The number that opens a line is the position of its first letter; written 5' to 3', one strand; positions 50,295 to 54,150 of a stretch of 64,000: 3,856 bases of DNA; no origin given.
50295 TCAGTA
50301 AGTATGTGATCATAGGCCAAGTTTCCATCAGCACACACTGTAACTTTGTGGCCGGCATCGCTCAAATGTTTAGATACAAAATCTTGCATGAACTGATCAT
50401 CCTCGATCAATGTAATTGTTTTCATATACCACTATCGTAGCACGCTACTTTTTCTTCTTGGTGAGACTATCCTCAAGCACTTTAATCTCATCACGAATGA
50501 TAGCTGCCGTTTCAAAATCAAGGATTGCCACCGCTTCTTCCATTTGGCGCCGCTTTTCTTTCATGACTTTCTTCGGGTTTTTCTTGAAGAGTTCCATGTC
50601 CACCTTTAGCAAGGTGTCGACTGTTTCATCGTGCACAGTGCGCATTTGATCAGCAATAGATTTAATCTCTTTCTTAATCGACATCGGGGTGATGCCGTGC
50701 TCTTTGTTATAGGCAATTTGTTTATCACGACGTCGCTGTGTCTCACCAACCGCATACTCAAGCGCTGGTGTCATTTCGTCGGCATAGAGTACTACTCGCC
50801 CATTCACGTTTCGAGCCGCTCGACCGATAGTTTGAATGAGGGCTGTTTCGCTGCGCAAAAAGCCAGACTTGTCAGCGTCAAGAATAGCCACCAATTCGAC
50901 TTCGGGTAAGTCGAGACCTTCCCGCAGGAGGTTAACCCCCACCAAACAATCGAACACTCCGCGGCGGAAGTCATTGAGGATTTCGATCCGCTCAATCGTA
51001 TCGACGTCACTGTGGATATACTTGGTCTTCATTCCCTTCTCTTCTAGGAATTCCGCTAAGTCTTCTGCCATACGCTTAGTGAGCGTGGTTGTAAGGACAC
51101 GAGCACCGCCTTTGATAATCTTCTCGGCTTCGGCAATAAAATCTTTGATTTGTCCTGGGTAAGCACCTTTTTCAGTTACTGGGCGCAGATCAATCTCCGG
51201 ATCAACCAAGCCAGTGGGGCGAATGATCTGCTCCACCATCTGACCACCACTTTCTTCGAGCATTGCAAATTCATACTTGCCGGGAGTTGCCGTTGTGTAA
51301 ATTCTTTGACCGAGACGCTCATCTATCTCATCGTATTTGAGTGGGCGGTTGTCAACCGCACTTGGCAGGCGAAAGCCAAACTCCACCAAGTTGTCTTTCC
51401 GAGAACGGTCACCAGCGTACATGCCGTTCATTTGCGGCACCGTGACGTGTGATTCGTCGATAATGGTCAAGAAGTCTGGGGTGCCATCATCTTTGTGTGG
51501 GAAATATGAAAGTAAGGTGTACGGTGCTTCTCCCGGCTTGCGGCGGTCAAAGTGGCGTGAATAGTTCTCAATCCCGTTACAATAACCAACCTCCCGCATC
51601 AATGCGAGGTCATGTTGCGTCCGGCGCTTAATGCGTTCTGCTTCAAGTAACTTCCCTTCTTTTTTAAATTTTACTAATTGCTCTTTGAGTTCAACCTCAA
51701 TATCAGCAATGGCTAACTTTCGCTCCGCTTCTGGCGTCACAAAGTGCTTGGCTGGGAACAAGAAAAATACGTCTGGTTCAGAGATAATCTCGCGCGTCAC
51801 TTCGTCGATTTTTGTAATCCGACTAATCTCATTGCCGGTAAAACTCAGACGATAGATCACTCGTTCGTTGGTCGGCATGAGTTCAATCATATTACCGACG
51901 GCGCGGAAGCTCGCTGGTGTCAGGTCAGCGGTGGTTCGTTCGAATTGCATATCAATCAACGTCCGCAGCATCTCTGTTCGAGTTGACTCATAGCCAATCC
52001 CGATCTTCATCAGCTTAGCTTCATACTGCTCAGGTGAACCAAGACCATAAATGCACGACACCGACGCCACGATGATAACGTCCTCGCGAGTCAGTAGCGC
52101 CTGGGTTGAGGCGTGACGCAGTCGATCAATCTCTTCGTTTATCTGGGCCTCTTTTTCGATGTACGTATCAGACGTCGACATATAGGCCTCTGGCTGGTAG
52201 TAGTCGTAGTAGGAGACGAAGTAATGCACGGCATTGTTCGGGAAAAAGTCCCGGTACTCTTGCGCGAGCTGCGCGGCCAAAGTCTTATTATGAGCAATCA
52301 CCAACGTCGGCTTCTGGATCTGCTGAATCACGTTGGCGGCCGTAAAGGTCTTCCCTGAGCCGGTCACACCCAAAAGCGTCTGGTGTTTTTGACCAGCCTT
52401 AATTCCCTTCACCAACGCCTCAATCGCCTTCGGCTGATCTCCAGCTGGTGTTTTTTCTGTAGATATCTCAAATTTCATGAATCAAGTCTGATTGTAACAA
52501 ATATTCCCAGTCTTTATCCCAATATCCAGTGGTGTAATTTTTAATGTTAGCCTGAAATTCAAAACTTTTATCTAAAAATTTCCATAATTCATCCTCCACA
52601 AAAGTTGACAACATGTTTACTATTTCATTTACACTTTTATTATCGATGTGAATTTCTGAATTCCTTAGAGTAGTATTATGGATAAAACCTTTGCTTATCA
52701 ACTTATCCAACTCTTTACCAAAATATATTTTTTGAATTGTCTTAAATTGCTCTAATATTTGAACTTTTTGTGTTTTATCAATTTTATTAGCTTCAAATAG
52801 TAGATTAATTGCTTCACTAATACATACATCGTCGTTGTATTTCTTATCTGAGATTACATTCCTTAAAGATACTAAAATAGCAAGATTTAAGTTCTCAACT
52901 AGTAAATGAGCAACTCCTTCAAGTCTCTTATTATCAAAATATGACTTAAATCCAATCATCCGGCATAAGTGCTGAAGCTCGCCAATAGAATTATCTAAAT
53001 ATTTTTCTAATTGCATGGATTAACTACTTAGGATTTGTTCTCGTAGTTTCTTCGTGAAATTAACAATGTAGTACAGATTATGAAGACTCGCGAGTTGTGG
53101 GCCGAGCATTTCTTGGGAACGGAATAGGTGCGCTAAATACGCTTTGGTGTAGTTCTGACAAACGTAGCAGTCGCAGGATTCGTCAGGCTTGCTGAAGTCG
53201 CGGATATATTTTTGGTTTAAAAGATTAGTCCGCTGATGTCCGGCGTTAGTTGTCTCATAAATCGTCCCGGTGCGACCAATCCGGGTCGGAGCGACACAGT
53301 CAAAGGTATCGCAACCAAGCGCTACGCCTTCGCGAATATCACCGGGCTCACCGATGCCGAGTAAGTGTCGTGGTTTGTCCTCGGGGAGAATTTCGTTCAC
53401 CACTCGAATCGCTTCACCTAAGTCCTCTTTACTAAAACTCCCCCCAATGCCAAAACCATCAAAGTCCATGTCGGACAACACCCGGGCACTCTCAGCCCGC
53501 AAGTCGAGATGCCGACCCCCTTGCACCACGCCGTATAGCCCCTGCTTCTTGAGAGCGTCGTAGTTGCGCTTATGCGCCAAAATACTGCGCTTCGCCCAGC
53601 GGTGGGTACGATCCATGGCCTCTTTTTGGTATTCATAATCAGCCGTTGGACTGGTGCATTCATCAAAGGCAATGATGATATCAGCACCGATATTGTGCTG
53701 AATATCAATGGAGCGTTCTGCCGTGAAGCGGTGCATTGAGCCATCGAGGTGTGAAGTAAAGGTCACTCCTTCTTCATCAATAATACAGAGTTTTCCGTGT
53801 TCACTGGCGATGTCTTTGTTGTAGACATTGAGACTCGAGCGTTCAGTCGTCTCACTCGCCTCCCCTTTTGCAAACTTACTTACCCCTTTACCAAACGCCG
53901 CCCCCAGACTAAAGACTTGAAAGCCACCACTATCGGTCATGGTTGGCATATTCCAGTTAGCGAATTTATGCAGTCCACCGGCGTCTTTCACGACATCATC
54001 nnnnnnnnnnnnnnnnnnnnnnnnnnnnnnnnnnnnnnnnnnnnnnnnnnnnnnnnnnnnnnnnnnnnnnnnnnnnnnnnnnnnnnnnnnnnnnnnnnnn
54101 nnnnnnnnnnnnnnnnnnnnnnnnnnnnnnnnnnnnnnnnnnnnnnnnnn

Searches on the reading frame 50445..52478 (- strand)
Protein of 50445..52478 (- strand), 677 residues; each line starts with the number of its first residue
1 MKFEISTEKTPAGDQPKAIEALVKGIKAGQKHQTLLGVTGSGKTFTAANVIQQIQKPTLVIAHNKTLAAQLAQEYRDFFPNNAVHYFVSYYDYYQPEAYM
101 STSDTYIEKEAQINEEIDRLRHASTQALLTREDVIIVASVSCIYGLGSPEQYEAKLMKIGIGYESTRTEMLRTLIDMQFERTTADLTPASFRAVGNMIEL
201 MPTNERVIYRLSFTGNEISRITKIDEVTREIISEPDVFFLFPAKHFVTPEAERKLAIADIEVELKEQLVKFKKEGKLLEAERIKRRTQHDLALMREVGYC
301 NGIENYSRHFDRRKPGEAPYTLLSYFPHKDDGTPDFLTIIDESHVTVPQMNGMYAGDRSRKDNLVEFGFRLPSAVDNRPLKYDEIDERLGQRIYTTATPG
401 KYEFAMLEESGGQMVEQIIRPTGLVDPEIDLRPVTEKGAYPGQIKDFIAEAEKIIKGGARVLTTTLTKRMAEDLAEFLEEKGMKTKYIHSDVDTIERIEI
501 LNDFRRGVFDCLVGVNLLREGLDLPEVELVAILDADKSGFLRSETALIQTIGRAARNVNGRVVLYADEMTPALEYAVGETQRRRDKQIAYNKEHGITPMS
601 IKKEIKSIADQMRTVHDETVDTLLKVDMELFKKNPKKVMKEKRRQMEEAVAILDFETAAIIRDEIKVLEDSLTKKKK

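Call 56: search_protein_families(library=pfam, proteins=[window:50445-52478:-], max_evalue=0.01)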
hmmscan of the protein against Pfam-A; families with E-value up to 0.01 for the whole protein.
window:50445-52478:- (677 aa): 10 families
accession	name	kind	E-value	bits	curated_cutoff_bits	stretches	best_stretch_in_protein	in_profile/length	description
PF00271.37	Helicase_C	-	2.8e-20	73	23.5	1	454-557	9-109/110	Helicase conserved C-terminal domain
PF12344.14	UvrB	-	8.6e-20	70.8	27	1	564-606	1-43/43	Ultra-violet resistance protein B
PF17757.6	UvrB_inter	-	2.9e-18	66.2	22.9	1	159-246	3-91/91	UvrB interaction domain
PF04851.21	ResIII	-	1.6e-14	54.6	22.5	1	13-137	6-131/164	Type III restriction enzyme, res subunit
PF02151.25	UVR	-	3.3e-08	33.5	21.5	1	636-670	1-35/36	UvrB/uvrC motif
PF00270.35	DEAD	-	3.6e-05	24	26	1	15-87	4-79/167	DEAD/DEAH box helicase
PF13604.12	AAA_30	-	0.00079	19.6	27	0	15-76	6-67/191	AAA domain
PF01935.23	DUF87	-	0.0031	18.1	23.2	0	30-56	23-50/220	Helicase HerA, central domain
PF13307.12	Helicase_C_2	-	0.0091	16.5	25.3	0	451-530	4-86/170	Helicase C-terminal domain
PF13401.12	AAA_22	-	0.0096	16.7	27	0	29-74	4-53/130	AAA domain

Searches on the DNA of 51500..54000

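Call 75: search_rna_families(source=window, start=51500, end=54000, threshold=evalue, max_evalue=1)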
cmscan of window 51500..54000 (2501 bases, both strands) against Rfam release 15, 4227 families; matches with E-value up to 1: 0.
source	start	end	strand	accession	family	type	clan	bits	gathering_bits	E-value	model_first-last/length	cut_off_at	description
